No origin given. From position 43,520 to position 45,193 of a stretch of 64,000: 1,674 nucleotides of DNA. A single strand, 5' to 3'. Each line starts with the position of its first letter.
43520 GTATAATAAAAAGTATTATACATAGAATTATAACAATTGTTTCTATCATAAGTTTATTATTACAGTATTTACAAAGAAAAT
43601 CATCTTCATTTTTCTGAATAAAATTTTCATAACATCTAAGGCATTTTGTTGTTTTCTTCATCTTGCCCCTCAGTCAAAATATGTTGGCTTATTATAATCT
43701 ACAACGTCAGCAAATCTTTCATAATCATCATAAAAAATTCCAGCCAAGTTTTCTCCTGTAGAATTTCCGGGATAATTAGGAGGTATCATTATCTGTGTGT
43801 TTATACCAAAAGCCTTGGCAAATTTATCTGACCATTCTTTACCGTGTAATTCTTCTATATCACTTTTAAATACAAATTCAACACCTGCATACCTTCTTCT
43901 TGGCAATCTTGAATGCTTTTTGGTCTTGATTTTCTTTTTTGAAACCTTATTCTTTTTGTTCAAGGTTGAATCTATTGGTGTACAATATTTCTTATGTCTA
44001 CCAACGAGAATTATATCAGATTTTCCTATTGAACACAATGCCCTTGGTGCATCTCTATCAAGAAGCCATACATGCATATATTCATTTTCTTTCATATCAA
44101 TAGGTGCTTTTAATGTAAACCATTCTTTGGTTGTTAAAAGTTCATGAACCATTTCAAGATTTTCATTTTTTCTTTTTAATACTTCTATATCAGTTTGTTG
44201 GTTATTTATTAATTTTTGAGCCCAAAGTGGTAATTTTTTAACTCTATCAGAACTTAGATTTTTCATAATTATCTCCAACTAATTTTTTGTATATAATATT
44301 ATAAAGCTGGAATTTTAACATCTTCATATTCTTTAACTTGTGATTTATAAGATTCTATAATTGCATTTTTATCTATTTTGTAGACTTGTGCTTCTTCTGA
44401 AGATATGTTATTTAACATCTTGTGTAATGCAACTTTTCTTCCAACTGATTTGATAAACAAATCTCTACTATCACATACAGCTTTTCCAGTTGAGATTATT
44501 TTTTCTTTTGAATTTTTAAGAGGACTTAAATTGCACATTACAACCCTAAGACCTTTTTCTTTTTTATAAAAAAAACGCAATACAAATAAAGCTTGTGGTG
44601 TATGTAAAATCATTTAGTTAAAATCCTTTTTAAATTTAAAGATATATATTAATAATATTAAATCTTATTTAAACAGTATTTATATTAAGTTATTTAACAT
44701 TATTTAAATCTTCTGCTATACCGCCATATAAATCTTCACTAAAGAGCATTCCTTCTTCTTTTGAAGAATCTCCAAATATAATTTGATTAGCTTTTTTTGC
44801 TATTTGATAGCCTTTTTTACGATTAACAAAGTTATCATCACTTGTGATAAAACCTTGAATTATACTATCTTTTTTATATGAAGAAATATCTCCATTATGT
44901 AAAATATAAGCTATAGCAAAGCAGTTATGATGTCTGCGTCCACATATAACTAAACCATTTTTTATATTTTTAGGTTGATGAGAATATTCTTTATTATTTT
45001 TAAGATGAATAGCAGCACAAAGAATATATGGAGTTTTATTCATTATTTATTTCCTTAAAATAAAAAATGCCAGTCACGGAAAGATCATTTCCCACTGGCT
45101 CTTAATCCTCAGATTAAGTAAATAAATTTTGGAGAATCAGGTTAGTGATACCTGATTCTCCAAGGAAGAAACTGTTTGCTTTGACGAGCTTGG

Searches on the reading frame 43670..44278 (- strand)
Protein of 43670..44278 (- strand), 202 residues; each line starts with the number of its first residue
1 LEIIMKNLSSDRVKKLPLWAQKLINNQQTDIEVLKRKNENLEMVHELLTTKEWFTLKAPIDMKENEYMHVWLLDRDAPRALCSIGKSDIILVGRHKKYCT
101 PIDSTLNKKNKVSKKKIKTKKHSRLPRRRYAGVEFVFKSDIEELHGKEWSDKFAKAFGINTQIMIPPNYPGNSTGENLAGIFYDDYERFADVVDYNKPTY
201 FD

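Call 16: search_protein_families(library=pfam, proteins=[window:43670-44278:-], max_evalue=0.01)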
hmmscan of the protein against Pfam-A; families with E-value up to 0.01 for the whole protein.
window:43670-44278:- (202 aa): 1 family
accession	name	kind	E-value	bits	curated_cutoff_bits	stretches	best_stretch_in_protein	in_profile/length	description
PF23886.1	DUF7239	-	0.00022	21.9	24.6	1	9-43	5-39/112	Family of unknown function (DUF7239)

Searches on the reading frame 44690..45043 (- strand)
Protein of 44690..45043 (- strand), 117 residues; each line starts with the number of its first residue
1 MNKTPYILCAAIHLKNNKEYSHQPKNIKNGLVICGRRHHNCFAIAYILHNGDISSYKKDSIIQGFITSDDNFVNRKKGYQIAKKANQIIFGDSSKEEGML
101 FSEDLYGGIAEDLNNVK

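Call 13: find_related_loci(query=window:44690-45043:-, collection=viral_contigs, flank=4000)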
Query window:44690-45043:- (117 aa) in viral_contigs; peptide patterns used: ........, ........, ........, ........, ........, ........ (x = any residue, [..] = any of these).
14 stretches matched a pattern, but none encodes a relative of the query by tblastn (E <= 1e-3).

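Call 16: search_protein_families(library=pfam, proteins=[window:44690-45043:-], max_evalue=0.01)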
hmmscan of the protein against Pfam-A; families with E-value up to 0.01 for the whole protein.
window:44690-45043:- (117 aa): 0 families

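Call 17: find_encoding_contigs(protein=window:44690-45043:-, flank=6000, max_places=10)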
Protein window:44690-45043:- (117 aa): 1 contig read that carries it; 1 place shown.
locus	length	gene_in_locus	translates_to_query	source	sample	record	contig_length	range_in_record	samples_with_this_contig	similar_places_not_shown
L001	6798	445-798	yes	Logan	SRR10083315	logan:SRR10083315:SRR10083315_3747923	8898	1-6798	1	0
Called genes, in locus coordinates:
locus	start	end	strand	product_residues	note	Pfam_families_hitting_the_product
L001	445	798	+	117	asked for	PF26092:T4_Y16D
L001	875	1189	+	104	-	-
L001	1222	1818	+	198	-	-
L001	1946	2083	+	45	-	-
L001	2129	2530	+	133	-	-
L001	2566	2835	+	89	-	-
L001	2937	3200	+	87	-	-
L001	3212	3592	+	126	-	-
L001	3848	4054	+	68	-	-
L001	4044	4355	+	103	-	-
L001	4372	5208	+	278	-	PF01471:PG_binding_1 (weak), PF05257:CHAP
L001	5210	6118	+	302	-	-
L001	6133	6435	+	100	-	PF13083:KH_KhpA-B (weak)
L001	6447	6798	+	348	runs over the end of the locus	PF05496:RuvB_N (weak), PF14532:Sigma54_activ_2 (weak), PF13173:AAA_14 (weak), PF00004:AAA, PF13177:DNA_pol3_delta2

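Call 18: find_homologous_proteins(query=window:44690-45043:-, max_evalue=0.001)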
Query window:44690-45043:- (117 aa): 212 proteins with E <= 0.001 among 238 candidates; the best 120 are listed.
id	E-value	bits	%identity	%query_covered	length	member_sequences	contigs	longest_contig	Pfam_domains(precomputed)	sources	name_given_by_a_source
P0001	6.9e-73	261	100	100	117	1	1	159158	PF26092.1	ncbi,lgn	-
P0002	6.5e-26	109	53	89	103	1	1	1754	PF26092.1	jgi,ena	-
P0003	1.1e-25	108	56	91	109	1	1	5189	PF26092.1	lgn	-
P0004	3.0e-25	107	55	87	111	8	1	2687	PF26092.1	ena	-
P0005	3.9e-25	107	55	87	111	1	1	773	PF26092.1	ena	-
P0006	1.3e-24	105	53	91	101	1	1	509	PF26092.1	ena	-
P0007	3.2e-24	104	52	89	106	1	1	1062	PF26092.1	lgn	-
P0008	5.1e-24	103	55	86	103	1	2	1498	PF26092.1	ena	-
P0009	5.9e-24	103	54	90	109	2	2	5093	PF26092.1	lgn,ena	-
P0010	6.4e-24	103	55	89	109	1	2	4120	PF26092.1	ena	-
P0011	8.8e-24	102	55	90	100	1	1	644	PF26092.1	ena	-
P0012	3.0e-23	101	50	89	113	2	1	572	PF26092.1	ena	-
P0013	3.1e-23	100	55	86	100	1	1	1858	PF26092.1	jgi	jgi:hypothetical protein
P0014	3.5e-23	100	54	88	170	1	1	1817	PF26092.1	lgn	-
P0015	3.6e-23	100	56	86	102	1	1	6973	PF26092.1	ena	-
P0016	4.6e-23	100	57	75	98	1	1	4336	PF26092.1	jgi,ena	-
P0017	7.3e-23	99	51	86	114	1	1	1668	PF26092.1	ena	-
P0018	1.3e-22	99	50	86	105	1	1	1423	PF26092.1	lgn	-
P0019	1.8e-22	98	53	86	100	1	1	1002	PF26092.1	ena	-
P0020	2.0e-22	98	54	86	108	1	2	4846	PF26092.1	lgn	-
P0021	2.1e-22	98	50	91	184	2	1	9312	PF26092.1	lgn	-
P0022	2.2e-22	98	51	87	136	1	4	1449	PF26092.1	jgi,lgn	jgi:hypothetical protein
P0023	2.8e-22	97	53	86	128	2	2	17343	PF26092.1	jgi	-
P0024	3.0e-22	97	52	88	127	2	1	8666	PF26092.1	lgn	-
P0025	3.1e-22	97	55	87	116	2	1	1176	PF26092.1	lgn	-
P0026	3.2e-22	97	51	90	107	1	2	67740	PF26092.1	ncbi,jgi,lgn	-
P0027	4.0e-22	97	50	90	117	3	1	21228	PF26092.1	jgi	jgi:hypothetical protein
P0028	4.1e-22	97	51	89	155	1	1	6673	PF26092.1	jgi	-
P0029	6.4e-22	96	55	86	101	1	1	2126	PF26092.1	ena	-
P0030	6.7e-22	96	54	89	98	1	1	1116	PF26092.1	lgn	-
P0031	7.2e-22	96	50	86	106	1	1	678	PF26092.1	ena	-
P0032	7.5e-22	96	52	88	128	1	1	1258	PF26092.1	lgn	-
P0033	9.0e-22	96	47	97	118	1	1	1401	PF26092.1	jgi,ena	-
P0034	9.9e-22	96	50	88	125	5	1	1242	PF26092.1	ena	-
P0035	1.0e-21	96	56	86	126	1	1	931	PF26092.1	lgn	-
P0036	1.0e-21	96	52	88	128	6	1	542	PF26092.1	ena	-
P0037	1.3e-21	95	50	90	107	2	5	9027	PF26092.1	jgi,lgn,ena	-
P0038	1.4e-21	95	53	86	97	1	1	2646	PF26092.1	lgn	-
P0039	1.5e-21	95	50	89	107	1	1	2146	PF26092.1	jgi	jgi:hypothetical protein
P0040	1.6e-21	95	54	88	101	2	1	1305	PF26092.1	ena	-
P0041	1.7e-21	95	51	91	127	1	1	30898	PF26092.1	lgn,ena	-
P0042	2.2e-21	95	49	86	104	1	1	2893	PF26092.1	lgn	-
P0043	2.2e-21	95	47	87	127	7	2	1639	PF26092.1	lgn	-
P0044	2.3e-21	94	54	86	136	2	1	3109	PF26092.1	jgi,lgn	-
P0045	2.4e-21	94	53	86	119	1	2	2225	PF26092.1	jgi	-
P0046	3.1e-21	94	51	86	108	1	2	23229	PF26092.1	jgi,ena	jgi:hypothetical protein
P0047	3.4e-21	94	51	91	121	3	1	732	PF26092.1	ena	-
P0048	3.9e-21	94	50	88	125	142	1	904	PF26092.1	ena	-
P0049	4.5e-21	94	53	85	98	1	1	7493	PF26092.1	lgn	-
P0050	5.4e-21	93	51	91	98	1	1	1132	PF26092.1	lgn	-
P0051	6.0e-21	93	52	86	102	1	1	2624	PF26092.1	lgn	-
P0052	6.1e-21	93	48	89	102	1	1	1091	PF26092.1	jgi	jgi:hypothetical protein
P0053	9.1e-21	93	52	87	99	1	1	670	PF26092.1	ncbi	-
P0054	1.1e-20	92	52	86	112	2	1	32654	PF26092.1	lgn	-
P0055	1.2e-20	92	49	86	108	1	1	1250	PF26092.1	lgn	-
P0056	1.4e-20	92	52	90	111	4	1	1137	PF26092.1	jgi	jgi:hypothetical protein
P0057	1.8e-20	92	47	91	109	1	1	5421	PF26092.1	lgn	-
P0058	3.3e-20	91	50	88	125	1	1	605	PF26092.1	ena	-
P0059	4.3e-20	90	49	89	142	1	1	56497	PF26092.1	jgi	jgi:hypothetical protein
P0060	4.3e-20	90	51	86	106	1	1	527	PF26092.1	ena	-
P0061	5.6e-20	90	50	86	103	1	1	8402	PF26092.1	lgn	-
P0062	6.0e-20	90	48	89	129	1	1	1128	PF26092.1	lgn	-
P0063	6.0e-20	90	51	86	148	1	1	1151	PF26092.1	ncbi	-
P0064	6.4e-20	90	48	87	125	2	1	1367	PF26092.1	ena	-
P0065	7.0e-20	90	51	90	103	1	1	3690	PF26092.1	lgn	-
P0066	7.3e-20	90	52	90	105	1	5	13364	PF26092.1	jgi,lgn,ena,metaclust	metaclust:\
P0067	7.7e-20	90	50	91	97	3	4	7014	PF26092.1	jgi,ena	-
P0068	7.8e-20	90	50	88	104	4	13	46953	PF26092.1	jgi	jgi:hypothetical protein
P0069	7.8e-20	90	52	86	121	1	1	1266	PF26092.1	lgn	-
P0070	9.2e-20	89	51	91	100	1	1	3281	PF26092.1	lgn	-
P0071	1.1e-19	89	50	90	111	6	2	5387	PF26092.1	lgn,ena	-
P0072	1.1e-19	89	49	91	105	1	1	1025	PF26092.1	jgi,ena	-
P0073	1.3e-19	89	48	86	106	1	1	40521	PF26092.1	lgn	-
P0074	1.4e-19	89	50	91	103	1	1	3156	PF26092.1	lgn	-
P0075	1.4e-19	89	49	86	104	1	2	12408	PF26092.1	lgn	-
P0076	1.5e-19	89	48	88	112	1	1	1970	PF26092.1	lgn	-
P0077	1.6e-19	88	50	86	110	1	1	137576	PF26092.1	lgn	-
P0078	1.8e-19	88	52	86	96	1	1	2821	PF26092.1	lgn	-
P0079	1.9e-19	88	51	86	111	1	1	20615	PF26092.1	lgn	-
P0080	2.2e-19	88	41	91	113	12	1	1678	PF26092.1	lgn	-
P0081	2.3e-19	88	50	86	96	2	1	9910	PF26092.1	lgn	-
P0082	2.4e-19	88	46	91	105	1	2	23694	PF26092.1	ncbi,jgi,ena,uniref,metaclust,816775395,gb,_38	ncbi:hypothetical protein LCGC14_0601040 [marine sediment metagenome]|uniref:Uncharacterized protein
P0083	2.4e-19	88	50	86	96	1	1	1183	PF26092.1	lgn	-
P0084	2.8e-19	88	54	86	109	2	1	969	PF26092.1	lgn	-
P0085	3.5e-19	87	49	89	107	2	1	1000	PF26092.1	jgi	-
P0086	3.9e-19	87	49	91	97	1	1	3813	PF26092.1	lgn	-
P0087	4.2e-19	87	52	86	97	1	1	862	PF26092.1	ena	-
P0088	4.5e-19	87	49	88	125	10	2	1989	PF26092.1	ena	-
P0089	4.5e-19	87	48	91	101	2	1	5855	PF26092.1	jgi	jgi:hypothetical protein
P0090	5.1e-19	87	52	86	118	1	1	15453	PF26092.1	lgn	-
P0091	5.5e-19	87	48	86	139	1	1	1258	PF26092.1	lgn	-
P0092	6.4e-19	87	52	88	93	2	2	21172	PF26092.1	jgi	jgi:hypothetical protein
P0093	7.1e-19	86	48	86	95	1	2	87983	PF26092.1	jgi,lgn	jgi:hypothetical protein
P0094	7.6e-19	86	48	89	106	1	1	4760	PF26092.1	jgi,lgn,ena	-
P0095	1.2e-18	86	48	89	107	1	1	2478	PF26092.1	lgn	-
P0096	1.2e-18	86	49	90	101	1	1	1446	PF26092.1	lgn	-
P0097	1.3e-18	86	45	87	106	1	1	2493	PF26092.1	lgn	-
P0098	1.5e-18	85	47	89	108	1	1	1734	PF26092.1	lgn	-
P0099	1.5e-18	85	48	85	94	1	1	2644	PF26092.1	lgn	-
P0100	1.6e-18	85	53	91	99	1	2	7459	PF26092.1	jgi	jgi:hypothetical protein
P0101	1.6e-18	85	49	86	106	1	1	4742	PF26092.1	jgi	-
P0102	1.6e-18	85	51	91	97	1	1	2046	PF26092.1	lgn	-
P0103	1.6e-18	85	49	86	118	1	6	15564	PF26092.1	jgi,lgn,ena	-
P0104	1.7e-18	85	45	91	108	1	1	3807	PF26092.1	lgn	-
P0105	1.8e-18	85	43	86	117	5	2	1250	PF26092.1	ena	-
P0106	2.5e-18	85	52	89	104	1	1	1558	PF26092.1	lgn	-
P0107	2.9e-18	84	49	91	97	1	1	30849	PF26092.1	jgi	jgi:hypothetical protein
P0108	3.1e-18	84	45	86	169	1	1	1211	PF26092.1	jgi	-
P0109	3.1e-18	84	50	89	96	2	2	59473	PF26092.1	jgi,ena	-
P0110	3.6e-18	84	48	91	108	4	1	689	PF26092.1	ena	-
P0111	3.8e-18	84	49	91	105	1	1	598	PF26092.1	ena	-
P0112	4.0e-18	84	48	86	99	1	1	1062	PF26092.1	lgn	-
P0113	4.4e-18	84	43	86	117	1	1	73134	PF26092.1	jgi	jgi:hypothetical protein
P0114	4.7e-18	84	50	85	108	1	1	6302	PF26092.1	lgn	-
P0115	4.8e-18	84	49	86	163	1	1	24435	PF26092.1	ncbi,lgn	-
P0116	4.8e-18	84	48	86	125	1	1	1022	PF26092.1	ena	-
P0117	5.0e-18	84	48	86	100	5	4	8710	PF26092.1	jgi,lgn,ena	-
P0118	7.1e-18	83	49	91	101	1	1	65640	PF26092.1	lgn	-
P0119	7.3e-18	83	47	86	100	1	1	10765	PF26092.1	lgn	-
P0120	7.8e-18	83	50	91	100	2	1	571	PF26092.1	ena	-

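Call 31: find_encoding_contigs(protein=P0003, flank=5000, max_places=3)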
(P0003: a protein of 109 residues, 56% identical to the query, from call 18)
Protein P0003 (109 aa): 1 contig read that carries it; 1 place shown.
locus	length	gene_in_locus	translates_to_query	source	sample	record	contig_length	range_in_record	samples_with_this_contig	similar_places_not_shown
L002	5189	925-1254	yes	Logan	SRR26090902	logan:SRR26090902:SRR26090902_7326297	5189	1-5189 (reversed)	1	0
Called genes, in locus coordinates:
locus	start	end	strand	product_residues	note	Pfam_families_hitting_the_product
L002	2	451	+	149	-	?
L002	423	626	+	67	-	-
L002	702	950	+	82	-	-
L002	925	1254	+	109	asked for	PF26092:T4_Y16D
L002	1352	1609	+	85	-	-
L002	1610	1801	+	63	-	-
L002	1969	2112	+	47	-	-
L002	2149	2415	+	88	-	-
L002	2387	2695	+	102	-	-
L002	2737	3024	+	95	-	-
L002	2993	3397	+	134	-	-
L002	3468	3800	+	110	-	-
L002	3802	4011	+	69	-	-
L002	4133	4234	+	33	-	-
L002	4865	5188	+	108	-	?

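Call 32: find_encoding_contigs(protein=P0077, flank=6000, max_places=3)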
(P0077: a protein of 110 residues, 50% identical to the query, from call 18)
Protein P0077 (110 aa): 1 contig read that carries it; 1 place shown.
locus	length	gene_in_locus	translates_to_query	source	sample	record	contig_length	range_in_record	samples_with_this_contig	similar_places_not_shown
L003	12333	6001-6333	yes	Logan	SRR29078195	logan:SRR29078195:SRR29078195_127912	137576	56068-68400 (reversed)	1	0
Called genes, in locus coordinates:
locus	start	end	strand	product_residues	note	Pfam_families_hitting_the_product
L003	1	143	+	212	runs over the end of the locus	-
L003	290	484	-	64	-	-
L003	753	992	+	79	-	-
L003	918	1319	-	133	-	-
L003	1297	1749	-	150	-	-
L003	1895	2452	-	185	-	-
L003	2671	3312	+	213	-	-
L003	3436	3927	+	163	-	-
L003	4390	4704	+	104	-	-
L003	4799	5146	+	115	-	-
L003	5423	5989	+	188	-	-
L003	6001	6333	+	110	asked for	PF26092:T4_Y16D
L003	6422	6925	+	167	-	-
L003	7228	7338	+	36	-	-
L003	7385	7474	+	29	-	-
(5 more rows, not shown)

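Call 65: search_dna_similar(query=window:44690-45043:-, collection=phages, mode=protein, max_rows=25, max_evalue=1e-8)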
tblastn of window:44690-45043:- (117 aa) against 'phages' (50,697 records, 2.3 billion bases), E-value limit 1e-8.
Records with a match: 3; places in all: 3; records where one place covers at least 80% of the query: 3.
Best place of each record, by identity: <60% 3.
By first word of the organism name: Sphingomonas 2; phage 1.
By host as written in the record: Sphingomonas paucimobilis, Felix d'Herelle Reference Center for Phages host ... 2; - 1.
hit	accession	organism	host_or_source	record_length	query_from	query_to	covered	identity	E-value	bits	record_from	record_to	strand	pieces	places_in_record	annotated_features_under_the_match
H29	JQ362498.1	Sphingomonas phage PAU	Sphingomonas paucimobilis, Felix ...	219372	2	106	90%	41.2%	7e-12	66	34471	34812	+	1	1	53: gp53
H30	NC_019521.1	Sphingomonas phage PAU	Sphingomonas paucimobilis, Felix ...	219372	2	106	90%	41.2%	7e-12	66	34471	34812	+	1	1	53: gp53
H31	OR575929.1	phage csAssE-Sib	human gut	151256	7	106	85%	35.0%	4e-10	61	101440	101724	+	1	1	hypothetical protein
